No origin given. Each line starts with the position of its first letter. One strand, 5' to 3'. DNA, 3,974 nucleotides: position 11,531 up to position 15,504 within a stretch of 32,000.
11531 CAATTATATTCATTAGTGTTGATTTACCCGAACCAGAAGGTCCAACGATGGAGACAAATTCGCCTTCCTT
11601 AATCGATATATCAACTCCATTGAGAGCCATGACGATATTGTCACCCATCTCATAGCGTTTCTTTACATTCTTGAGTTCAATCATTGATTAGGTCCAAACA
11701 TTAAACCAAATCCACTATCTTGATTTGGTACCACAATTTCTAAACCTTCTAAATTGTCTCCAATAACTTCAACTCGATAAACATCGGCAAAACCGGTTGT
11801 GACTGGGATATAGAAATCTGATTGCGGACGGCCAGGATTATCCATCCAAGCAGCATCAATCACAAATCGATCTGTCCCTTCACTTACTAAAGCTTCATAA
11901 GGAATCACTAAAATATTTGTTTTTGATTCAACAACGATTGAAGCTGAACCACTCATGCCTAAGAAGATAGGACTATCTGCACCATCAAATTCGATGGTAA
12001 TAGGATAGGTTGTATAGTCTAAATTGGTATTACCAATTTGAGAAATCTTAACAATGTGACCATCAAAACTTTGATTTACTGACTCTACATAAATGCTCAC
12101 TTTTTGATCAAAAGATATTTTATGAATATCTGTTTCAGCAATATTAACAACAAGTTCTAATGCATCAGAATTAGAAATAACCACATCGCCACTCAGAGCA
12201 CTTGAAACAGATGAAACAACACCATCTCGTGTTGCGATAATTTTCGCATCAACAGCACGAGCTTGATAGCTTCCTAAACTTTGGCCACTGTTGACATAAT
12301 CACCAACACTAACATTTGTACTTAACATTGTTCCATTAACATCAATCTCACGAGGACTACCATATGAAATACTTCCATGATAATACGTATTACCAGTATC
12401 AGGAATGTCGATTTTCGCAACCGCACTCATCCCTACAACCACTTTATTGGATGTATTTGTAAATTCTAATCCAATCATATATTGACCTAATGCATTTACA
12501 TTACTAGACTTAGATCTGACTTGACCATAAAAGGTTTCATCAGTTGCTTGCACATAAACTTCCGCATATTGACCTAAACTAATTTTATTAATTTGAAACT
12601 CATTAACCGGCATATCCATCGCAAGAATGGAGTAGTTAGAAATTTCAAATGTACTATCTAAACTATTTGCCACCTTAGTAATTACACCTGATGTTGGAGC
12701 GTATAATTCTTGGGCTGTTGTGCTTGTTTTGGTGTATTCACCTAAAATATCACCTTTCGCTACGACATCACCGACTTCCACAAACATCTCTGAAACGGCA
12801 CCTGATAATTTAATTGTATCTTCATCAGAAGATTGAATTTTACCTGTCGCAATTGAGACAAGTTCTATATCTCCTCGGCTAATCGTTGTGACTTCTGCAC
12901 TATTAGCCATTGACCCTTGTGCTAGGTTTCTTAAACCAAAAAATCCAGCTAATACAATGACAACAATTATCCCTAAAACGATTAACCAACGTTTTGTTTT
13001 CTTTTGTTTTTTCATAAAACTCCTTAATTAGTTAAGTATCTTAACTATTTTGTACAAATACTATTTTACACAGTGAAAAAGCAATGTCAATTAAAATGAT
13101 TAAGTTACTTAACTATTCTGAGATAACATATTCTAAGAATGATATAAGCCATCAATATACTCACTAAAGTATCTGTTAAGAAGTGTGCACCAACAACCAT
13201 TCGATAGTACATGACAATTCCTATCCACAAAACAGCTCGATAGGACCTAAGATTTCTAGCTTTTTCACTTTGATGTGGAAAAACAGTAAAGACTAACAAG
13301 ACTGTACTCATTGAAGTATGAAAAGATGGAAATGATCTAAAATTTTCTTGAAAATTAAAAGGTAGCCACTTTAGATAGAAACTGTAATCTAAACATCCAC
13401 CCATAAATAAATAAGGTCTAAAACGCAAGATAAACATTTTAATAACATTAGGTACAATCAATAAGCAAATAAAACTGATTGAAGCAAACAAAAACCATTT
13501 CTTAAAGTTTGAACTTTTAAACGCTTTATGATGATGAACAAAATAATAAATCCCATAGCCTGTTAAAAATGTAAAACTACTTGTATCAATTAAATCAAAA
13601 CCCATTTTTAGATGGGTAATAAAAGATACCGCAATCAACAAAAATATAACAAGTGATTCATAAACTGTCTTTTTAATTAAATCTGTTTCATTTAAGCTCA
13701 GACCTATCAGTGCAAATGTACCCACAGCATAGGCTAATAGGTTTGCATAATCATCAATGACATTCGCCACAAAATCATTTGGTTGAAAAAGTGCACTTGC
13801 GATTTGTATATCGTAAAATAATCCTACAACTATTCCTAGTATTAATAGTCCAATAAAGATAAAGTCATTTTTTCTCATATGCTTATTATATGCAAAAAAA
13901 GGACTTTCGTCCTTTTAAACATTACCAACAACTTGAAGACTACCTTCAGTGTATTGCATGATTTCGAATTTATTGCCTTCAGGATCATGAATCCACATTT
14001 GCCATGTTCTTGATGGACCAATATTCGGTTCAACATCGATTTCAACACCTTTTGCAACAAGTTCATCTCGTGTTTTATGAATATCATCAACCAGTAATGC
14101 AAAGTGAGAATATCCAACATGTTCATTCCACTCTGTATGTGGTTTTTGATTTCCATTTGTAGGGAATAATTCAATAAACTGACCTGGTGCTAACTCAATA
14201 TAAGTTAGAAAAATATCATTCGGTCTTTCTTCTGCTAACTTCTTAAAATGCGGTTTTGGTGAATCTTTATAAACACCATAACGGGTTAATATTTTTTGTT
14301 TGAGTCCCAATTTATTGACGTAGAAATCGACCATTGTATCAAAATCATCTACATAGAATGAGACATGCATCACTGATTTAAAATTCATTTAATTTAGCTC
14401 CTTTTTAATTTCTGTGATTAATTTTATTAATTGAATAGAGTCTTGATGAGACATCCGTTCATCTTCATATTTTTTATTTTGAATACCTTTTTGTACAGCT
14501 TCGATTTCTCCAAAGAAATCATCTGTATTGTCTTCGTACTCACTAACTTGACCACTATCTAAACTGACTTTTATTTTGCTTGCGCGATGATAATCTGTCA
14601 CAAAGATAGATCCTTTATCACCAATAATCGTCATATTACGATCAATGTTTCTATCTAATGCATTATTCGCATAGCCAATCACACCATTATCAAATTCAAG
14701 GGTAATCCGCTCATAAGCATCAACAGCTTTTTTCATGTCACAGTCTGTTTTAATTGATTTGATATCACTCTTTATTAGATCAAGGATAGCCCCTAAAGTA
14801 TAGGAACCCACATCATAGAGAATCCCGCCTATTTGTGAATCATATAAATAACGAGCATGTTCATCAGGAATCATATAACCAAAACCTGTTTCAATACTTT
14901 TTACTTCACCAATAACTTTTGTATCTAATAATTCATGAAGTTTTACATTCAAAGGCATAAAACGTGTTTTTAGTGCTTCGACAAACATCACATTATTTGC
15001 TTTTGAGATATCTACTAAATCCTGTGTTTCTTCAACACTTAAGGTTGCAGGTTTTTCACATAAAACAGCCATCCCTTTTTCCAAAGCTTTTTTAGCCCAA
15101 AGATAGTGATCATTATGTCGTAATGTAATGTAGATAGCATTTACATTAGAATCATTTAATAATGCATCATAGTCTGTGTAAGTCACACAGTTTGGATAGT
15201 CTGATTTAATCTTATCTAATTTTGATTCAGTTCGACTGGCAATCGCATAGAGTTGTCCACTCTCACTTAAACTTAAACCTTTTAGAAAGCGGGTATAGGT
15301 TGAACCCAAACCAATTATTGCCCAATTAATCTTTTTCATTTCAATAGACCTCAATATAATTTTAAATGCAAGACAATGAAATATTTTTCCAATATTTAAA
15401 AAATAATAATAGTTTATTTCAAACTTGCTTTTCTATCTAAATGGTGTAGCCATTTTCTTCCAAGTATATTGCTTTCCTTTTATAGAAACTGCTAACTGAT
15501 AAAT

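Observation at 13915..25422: RpiR-linked PTS/GH1 island whose enzyme set does not add up to any pathway I know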

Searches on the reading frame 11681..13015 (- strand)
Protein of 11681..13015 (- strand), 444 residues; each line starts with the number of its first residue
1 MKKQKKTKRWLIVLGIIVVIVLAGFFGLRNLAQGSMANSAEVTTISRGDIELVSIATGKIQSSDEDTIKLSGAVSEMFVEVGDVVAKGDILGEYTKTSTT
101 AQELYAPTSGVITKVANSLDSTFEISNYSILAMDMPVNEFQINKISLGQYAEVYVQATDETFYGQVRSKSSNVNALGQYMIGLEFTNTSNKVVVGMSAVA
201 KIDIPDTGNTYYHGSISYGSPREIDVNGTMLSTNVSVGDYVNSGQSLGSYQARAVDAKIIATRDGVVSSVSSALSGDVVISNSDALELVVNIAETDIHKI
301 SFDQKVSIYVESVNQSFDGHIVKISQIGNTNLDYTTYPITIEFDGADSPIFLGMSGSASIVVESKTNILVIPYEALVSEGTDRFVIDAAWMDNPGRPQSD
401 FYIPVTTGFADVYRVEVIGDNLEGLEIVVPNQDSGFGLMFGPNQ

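Call 5: search_protein_families(library=pfam, proteins=[window:11681-13015:-], max_evalue=0.01)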
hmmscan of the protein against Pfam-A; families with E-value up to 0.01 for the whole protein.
window:11681-13015:- (444 aa): 11 families
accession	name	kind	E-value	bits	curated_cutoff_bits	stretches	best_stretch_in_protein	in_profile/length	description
PF13375.12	RnfC_N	-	2.6e-10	40.7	25.6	2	72-119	39-84/101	RnfC Barrel sandwich hybrid domain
PF13437.12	HlyD_3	-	1.9e-08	35.4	22.2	1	259-346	2-96/106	HlyD family secretion protein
PF16576.10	HlyD_D23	-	1.4e-07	31.5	30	1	95-196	102-212/214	Barrel-sandwich domain of CusB or HlyD membrane-fusion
PF00364.28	Biotin_lipoyl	-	7.8e-07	29.3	22.1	0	71-122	14-63/73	Biotin-requiring enzyme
PF13533.13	Biotin_lipoyl_2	-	9.1e-07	29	29.8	1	69-94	6-31/32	Biotin-lipoyl like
PF01551.29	Peptidase_M23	-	2.1e-05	25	28.7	0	64-105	42-84/96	Peptidase family M23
PF00358.26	PTS_EIIA_1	-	3.3e-05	24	27.2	0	66-114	75-123/127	phosphoenolpyruvate-dependent sugar phosphotransferase system, EIIA 1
PF16886.11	ATP-synt_ab_Xtn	-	0.00044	20.4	25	0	78-118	15-57/88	ATPsynthase alpha/beta subunit barrel-sandwich domain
PF05896.17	NQRA_N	-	0.00045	20.8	25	0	74-116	39-79/94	NqrA N-terminal barrel-sandwich hybrid domain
PF09891.15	DUF2118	-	0.0007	20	20.5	0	222-271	82-132/149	Uncharacterized protein conserved in archaea (DUF2118)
PF01597.25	GCV_H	-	0.0028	18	22.2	0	77-128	37-87/122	Glycine cleavage H-protein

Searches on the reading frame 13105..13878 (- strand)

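Call 5: search_protein_families(library=pfam, proteins=[window:13105-13878:-], max_evalue=0.01)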
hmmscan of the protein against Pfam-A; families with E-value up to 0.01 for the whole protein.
window:13105-13878:- (257 aa): 2 families
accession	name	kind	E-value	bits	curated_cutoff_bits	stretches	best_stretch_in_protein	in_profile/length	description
PF01569.27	PAP2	-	6.3e-15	55.5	27.2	1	134-253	7-123/130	PAP2 superfamily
PF14378.12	PAP2_3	-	2.4e-06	27.9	27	1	70-248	33-188/190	PAP2 superfamily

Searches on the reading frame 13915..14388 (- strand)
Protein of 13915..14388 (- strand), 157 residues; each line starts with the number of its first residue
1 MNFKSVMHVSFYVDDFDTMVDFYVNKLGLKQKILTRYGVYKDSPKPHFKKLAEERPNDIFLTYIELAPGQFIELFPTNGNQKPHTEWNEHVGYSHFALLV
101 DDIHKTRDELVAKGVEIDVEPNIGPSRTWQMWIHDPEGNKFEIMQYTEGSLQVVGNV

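Call 3: search_protein_families(library=pfam, proteins=[window:13915-14388:-], max_evalue=0.01)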
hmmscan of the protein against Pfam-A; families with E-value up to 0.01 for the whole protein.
window:13915-14388:- (157 aa): 4 families
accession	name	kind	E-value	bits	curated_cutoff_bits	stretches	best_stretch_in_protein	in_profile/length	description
PF00903.31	Glyoxalase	-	4.7e-15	56.5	20.6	1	8-143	4-121/121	Glyoxalase/Bleomycin resistance protein/Dioxygenase superfamily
PF13669.12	Glyoxalase_4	-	1.1e-06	29.3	27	1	7-122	1-99/109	Glyoxalase/Bleomycin resistance protein/Dioxygenase superfamily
PF18029.7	Glyoxalase_6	-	0.00047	21.2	23.6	1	68-143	53-105/106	Glyoxalase-like domain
PF13468.12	Glyoxalase_3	-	0.0022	18.5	25.1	1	8-134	3-120/176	Glyoxalase-like domain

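Call 4: search_protein_families(library=ncbifam, proteins=[window:13915-14388:-], max_evalue=0.01)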
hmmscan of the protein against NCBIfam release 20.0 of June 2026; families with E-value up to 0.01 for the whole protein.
window:13915-14388:- (157 aa): 11 families
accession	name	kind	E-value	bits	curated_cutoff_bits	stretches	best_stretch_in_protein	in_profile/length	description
TIGR00068.2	glyox_I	equivalog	3.2e-11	43.3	120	1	7-147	3-141/143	lactoylglutathione lyase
NF050075.1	SMU1112c_YaeR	equivalog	8.5e-09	35.7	140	1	4-143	2-123/125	SMU1112c/YaeR family gloxylase I-like metalloprotein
NF050074.1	glyox_I_GloA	exception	3.8e-08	33.5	165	1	7-145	3-121/121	lactoylglutathione lyase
TIGR03081.1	metmalonyl_epim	equivalog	1.2e-06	29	114.95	1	6-134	2-116/129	methylmalonyl-CoA epimerase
TIGR03211.1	catechol_2_3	equivalog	1.5e-06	27.7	320.2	1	97-146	215-265/303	catechol 2,3-dioxygenase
NF000496.2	Fos_GSH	equivalog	0.00022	21.3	180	0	4-40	3-39/136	fosfomycin resistance glutathione transferase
NF007629.0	PRK10291.1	equivalog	0.00062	19.7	246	1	6-146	3-126/135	lactoylglutathione lyase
TIGR03645.1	glyox_marine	hypoth_equivalog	0.00094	19.2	262.05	1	5-145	4-150/162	lactoylglutathione lyase family protein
NF003152.0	PRK04101.1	equivalog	0.0016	18.8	171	0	5-40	4-39/139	metallothiol transferase FosB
NF000074.1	299782349_fosC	exception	0.0051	16.9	250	0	4-40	3-39/132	FosC2 family fosfomycin resistance glutathione transferase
NF008551.0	PRK11478.1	equivalog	0.0056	17.2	148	0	3-143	4-126/129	VOC family protein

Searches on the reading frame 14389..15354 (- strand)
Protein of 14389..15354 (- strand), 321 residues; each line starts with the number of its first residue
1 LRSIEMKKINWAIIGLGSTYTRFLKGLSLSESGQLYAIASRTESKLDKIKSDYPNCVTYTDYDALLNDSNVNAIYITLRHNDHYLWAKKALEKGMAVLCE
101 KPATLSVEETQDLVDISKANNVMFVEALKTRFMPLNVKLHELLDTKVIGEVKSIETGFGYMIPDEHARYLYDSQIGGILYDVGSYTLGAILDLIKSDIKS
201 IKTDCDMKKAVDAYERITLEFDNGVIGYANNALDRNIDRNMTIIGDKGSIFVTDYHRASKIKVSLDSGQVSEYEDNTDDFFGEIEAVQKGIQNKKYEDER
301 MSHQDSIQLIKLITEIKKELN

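Call 3: search_protein_families(library=pfam, proteins=[window:14389-15354:-], max_evalue=0.01)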
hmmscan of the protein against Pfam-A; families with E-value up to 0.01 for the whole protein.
window:14389-15354:- (321 aa): 3 families
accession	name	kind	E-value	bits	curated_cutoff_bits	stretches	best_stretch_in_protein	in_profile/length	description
PF01408.29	GFO_IDH_MocA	-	5.6e-21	75.9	24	1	9-124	1-116/120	Oxidoreductase family, NAD-binding Rossmann fold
PF22725.1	GFO_IDH_MocA_C3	-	4.4e-16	59.5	27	1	138-250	3-123/124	GFO/IDH/MocA C-terminal domain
PF02894.22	GFO_IDH_MocA_C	-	8.5e-08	32.7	22.9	1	141-266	2-142/218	Oxidoreductase family, C-terminal alpha/beta domain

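Call 4: search_protein_families(library=ncbifam, proteins=[window:14389-15354:-], max_evalue=0.01)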
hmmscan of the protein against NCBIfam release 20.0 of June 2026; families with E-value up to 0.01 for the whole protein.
window:14389-15354:- (321 aa): 9 families
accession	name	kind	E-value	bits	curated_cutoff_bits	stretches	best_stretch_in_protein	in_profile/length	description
NF041392.1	XylDh_Gfo6_Halo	equivalog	8.2e-22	77.5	350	1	7-292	15-316/350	D-xylose 1-dehydrogenase Gfo6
NF040723.1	UDP-GlcNAcDh_Arch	equivalog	4e-21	75.8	450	1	13-257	5-241/302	UDP-N-acetylglucosamine 3-dehydrogenase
NF008607.0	PRK11579.1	subfamily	5.3e-19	68.4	330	1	8-209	4-203/346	oxidoreductase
TIGR04380.1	myo_inos_iolG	equivalog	7.1e-19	67.8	355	1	9-282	2-287/330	inositol 2-dehydrogenase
NF007574.0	PRK10206.1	equivalog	1.3e-17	63.9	352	1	9-195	3-188/345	oxidoreductase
NF052479.1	LevoglcsnDh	equivalog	1.7e-10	40.1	650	1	50-154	53-157/386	levoglucosan dehydrogenase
NF058561.1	BT_2158_fam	equivalog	1.4e-09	37.1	750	1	7-156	34-182/487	glycoside 3-dehydrogenase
NF052679.1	InsChiInosDhIolG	equivalog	6.5e-09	35.3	540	1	14-156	8-153/343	bifunctional inositol 2-dehydrogenase/D-chiro-inositol 1-dehydrogenase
NF058563.1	BT_2159_fam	equivalog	2.2e-07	30.2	650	1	10-154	2-146/350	disaccharide 3-dehydrogenase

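Call 44: search_solved_structures(query=window:14389-15354:-, max_evalue=1e-10)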
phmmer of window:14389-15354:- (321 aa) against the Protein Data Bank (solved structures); distinct sequences matched with E-value up to 1e-10: 21.
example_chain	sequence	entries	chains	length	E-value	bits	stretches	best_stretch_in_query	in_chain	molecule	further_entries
3e9m_A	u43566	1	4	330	4.3e-32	115.2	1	6-316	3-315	Oxidoreductase, Gfo/Idh/MocA family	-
3evn_A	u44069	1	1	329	1.5e-27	100.3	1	6-313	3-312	Oxidoreductase, Gfo/Idh/MocA family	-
2o48_X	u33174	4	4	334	1.3e-18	71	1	9-248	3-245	Dimeric dihydrodiol dehydrogenase | Trans-1,2-dihydrobenzene-1,2-diol dehydrogenase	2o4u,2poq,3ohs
1zh8_A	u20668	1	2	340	6e-17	65.5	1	6-281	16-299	oxidoreductase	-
1ofg_A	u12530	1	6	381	3e-16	63.2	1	5-252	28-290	GLUCOSE-FRUCTOSE OXIDOREDUCTASE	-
1ryd_A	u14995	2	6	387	3.1e-16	63.2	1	5-252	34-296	glucose-fructose oxidoreductase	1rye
1h6a_A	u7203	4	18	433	4.3e-16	62.7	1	5-252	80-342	PRECURSOR FORM OF GLUCOSE-FRUCTOSE OXIDOREDUCTASE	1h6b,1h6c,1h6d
1ydw_A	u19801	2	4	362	6.2e-16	62.2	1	10-254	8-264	AX110P-like protein | Probable oxidoreductase At4g09670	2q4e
4had_A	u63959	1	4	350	1.8e-15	60.7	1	31-297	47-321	Probable oxidoreductase protein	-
9m37_A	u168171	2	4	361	2e-15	60.5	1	31-251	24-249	P581a DgpA2 and isoorientin complex structure | Gfo/Idh/MocA family protein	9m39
1evj_A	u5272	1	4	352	2.1e-15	60.5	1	8-252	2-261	GLUCOSE-FRUCTOSE OXIDOREDUCTASE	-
3e18_A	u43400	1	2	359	6.5e-15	58.8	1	6-228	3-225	oxidoreductase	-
5a02_A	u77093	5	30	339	7.3e-15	58.7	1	7-194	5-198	ALDOSE-ALDOSE OXIDOREDUCTASE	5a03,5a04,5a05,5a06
3f4l_A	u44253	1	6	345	1.6e-13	54.2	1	9-194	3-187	Putative oxidoreductase yhhX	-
3ezy_A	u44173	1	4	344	1.9e-13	54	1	11-263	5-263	Dehydrogenase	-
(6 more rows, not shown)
